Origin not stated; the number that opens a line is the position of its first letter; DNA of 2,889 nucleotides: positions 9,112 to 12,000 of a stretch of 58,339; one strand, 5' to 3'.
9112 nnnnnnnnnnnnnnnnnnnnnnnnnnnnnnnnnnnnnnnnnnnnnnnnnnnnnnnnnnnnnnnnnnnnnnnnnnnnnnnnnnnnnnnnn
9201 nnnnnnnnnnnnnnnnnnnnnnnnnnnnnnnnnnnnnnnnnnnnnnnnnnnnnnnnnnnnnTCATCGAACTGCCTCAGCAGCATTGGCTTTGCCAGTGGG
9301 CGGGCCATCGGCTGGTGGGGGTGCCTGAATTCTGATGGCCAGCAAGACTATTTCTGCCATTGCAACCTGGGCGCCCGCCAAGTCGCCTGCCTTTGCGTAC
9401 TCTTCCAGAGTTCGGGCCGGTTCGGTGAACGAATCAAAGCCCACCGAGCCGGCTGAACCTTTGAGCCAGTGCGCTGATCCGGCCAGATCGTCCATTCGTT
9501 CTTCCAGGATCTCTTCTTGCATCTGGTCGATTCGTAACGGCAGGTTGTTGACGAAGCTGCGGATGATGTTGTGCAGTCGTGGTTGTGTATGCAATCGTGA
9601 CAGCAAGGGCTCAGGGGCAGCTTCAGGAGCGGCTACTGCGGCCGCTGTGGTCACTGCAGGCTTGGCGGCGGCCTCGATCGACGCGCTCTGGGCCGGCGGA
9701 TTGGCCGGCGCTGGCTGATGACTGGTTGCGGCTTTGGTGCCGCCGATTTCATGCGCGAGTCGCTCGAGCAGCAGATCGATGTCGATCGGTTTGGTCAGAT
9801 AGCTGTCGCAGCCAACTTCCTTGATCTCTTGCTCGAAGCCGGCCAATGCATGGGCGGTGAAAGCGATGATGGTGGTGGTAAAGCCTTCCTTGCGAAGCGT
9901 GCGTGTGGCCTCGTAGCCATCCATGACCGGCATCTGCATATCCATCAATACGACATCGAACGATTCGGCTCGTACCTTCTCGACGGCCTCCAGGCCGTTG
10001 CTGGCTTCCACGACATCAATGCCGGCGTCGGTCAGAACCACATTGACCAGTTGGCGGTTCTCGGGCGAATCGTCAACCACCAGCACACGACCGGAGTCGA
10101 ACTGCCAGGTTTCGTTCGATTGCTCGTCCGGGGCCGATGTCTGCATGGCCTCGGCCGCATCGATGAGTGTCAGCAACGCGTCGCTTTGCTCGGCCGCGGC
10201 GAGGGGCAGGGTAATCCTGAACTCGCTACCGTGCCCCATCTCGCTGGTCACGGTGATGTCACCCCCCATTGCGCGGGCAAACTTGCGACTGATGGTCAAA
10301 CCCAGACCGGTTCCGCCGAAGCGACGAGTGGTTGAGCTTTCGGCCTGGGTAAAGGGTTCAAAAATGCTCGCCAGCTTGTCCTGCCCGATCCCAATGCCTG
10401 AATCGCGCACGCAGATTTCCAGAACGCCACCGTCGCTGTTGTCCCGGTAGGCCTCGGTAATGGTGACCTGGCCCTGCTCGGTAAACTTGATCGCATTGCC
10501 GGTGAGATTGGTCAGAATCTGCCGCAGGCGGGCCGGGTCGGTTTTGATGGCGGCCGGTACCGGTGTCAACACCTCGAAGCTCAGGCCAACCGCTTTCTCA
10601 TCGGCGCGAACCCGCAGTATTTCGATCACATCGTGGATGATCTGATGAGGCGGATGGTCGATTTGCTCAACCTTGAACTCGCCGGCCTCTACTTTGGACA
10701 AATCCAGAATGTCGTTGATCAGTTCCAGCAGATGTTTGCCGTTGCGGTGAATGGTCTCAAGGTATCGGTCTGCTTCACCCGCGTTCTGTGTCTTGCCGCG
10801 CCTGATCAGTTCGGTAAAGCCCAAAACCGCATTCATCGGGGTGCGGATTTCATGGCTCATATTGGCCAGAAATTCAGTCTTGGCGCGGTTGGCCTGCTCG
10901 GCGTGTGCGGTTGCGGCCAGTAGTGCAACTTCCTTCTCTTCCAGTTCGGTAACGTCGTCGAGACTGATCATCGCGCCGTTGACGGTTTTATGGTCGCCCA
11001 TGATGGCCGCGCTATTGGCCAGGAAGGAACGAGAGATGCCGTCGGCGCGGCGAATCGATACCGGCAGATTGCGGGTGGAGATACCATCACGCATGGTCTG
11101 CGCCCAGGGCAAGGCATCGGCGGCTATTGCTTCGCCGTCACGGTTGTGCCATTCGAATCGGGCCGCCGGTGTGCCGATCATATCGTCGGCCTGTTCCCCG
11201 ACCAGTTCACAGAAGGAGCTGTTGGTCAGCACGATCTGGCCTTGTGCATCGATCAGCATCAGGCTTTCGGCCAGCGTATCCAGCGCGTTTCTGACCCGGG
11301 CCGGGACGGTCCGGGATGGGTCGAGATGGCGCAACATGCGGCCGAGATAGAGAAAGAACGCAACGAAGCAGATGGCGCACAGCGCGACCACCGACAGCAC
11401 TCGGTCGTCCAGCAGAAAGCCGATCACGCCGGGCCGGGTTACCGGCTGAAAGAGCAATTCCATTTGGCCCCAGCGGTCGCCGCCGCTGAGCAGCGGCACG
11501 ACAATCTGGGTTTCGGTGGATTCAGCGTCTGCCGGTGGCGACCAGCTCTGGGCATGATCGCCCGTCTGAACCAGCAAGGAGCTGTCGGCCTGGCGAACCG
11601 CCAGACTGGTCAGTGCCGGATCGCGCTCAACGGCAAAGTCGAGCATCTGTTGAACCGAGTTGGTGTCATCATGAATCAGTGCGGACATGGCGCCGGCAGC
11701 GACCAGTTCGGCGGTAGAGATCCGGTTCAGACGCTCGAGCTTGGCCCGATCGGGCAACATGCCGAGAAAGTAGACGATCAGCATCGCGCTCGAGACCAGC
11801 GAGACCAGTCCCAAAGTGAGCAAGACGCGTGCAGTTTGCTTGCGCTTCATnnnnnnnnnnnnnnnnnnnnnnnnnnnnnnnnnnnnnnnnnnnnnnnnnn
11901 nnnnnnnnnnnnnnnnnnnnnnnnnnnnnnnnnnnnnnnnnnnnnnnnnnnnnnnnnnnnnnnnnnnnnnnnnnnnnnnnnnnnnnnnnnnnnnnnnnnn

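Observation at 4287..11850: Adhesin gene translationally coupled to a phosphorelay, a c-di-GMP enzyme and a secreted cysteine protease: Lap-like regulatory logic with different parts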

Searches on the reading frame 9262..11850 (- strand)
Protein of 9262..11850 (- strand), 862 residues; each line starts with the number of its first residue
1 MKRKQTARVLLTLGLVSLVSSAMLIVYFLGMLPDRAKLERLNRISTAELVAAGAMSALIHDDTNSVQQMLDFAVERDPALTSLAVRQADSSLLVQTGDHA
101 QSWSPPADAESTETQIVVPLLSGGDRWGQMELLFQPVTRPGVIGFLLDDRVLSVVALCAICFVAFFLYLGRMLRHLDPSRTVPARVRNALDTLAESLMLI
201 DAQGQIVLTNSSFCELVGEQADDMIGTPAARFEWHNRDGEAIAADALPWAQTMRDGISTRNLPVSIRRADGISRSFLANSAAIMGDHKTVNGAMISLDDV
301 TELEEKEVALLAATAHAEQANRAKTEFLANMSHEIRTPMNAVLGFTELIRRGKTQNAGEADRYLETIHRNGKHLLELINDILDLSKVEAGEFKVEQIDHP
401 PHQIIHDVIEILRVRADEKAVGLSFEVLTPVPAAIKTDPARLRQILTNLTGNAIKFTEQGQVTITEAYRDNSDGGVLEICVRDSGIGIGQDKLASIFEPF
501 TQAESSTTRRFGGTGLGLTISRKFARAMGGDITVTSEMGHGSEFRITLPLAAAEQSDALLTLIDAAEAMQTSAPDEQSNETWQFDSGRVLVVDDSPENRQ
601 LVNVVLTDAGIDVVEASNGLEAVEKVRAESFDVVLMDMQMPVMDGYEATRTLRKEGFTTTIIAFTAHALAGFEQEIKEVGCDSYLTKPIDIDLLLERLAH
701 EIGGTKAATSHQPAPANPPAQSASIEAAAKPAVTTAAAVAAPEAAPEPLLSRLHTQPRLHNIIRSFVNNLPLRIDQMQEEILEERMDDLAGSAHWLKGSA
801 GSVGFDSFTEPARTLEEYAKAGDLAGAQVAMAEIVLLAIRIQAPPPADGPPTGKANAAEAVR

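Call 4: search_protein_families(library=pfam, proteins=[window:9262-11850:-], max_evalue=0.001)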
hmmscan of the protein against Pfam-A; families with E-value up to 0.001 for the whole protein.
window:9262-11850:- (862 aa): 8 families
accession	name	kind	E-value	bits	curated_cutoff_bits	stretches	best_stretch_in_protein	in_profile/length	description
PF02518.31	HATPase_c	-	6.3e-30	104.3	26.4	1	438-551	2-110/111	Histidine kinase-, DNA gyrase B-, and HSP90-like ATPase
PF00072.30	Response_reg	-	1.2e-28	99.9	30.2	1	589-698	1-110/111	Response regulator receiver domain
PF00512.31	HisKA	-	9.2e-23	80.5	26.9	1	323-390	1-66/66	His Kinase A (phospho-acceptor) domain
PF01627.28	Hpt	-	1.3e-11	45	24.6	1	762-837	2-77/84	Hpt domain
PF13426.13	PAS_9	-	2.1e-08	34.8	27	1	196-302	3-103/103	PAS domain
PF00989.32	PAS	-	9.4e-07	29.3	22.6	1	185-299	2-112/113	PAS fold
PF08448.16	PAS_4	-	4.7e-05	24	23.1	1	191-304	2-109/110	PAS fold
PF13188.13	PAS_8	-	0.00014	22.1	21.8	1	184-241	1-59/65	PAS domain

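Call 11: search_protein_families(library=ncbifam, proteins=[window:9262-11850:-], max_evalue=0.001)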
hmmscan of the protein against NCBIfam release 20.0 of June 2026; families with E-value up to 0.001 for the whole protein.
window:9262-11850:- (862 aa): 156 families (the best 25 are shown)
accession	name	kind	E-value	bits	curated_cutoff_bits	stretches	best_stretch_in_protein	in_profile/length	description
NF008318.0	PRK11107.1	equivalog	3.7e-115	386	890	2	302-554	271-522/920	two-component sensor histidine kinase BarA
TIGR02956.1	TMAO_torS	equivalog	1.3e-111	374.4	676.5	1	308-834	448-955/967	TMAO reductase system sensor histidine kinase/response regulator TorS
NF041947.1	LuxQ_Vibrio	equivalog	6.6e-96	322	1200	1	276-699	425-836/843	quorum-sensing autoinducer 2 sensor kinase/phosphatase LuxQ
NF011874.0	PRK15347.1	equivalog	1.1e-94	318.2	852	2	304-568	378-632/921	two component system sensor kinase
NF008099.0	PRK10841.1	equivalog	4.1e-85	286.3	920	2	293-555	439-695/949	two-component system sensor histidine kinase RcsC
NF045901.1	HisKinLetSLeg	equivalog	1.6e-82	277.9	1650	2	301-551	270-519/906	two-component system sensor histidine kinase LetS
NF038297.2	hybrid_HK_HrmK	equivalog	2.1e-82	277.7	725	1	287-695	198-601/607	hybrid histidine kinase/response regulator HrmK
NF008302.0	PRK11091.1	equivalog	1.9e-79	267.7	838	1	316-815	275-739/779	aerobic respiration two-component sensor histidine kinase ArcB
NF008543.0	PRK11466.1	equivalog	9.3e-73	245.5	982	1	299-817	419-883/914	TMAO reductase system sensor histidine kinase/response regulator TorS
NF046044.1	PnpS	equivalog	4e-65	220.3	400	1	184-549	55-390/390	two-component system histidine kinase PnpS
NF007420.1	PRK09959.1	equivalog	5.5e-58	196.4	1995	1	296-699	684-1071/1197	acid-sensing system histidine kinase EvgS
NF047874.1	MASE3_PAS_HK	subfamily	1.1e-54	186.4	560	1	187-557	268-632/655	MASE3 domain-containing sensor histidine kinase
NF047465.1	hybrid_HK_LvrA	exception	4.8e-54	183.6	1200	1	294-695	174-577/819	hybrid histidine kinase/response regulator LvrA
NF050805.1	CellDivHKDivJCaul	equivalog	9.4e-54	182.5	1000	1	296-553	270-523/531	cell cycle sensor histidine kinase DivJ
NF041832.1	near_NosP_CTERM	subfamily_domain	1.6e-53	182.1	400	1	318-690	1-358/370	NahK/ErcS family hybrid sensor histidine kinase/response regulator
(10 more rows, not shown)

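Call 33: search_protein_families(library=pfam, proteins=[window:9262-11850:-], max_evalue=1)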
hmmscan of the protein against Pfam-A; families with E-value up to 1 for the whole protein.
window:9262-11850:- (862 aa): 14 families
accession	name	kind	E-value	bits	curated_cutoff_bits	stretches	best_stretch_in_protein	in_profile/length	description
PF02518.31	HATPase_c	-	6.3e-30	104.3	26.4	1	438-551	2-110/111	Histidine kinase-, DNA gyrase B-, and HSP90-like ATPase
PF00072.30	Response_reg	-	1.2e-28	99.9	30.2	1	589-698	1-110/111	Response regulator receiver domain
PF00512.31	HisKA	-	9.2e-23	80.5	26.9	1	323-390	1-66/66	His Kinase A (phospho-acceptor) domain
PF01627.28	Hpt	-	1.3e-11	45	24.6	1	762-837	2-77/84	Hpt domain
PF13426.13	PAS_9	-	2.1e-08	34.8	27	1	196-302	3-103/103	PAS domain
PF00989.32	PAS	-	9.4e-07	29.3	22.6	1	185-299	2-112/113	PAS fold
PF08448.16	PAS_4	-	4.7e-05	24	23.1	1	191-304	2-109/110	PAS fold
PF13188.13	PAS_8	-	0.00014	22.1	21.8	1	184-241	1-59/65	PAS domain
PF12860.13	PAS_7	-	0.0044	17.6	27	1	190-306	1-113/115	PAS fold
PF13589.12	HATPase_c_3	-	0.0067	16.9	25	1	470-569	27-125/137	Histidine kinase-, DNA gyrase B-, and HSP90-like ATPase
PF24820.1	Diguanyl_cycl_sensor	-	0.052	13.9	28.1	1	191-227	3-39/109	Diguanylate cyclase-like sensor domain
PF18428.7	BRCT_3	-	0.053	14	26.1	1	584-642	3-60/102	BRCA1 C Terminus (BRCT) domain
PF21695.3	GlnR_1st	-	0.086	13.2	27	0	621-664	32-75/111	Transcription regulator GlnR, N-terminal domain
PF17152.10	CHASE8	-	0.16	12.7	27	0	45-112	11-81/102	Periplasmic sensor domain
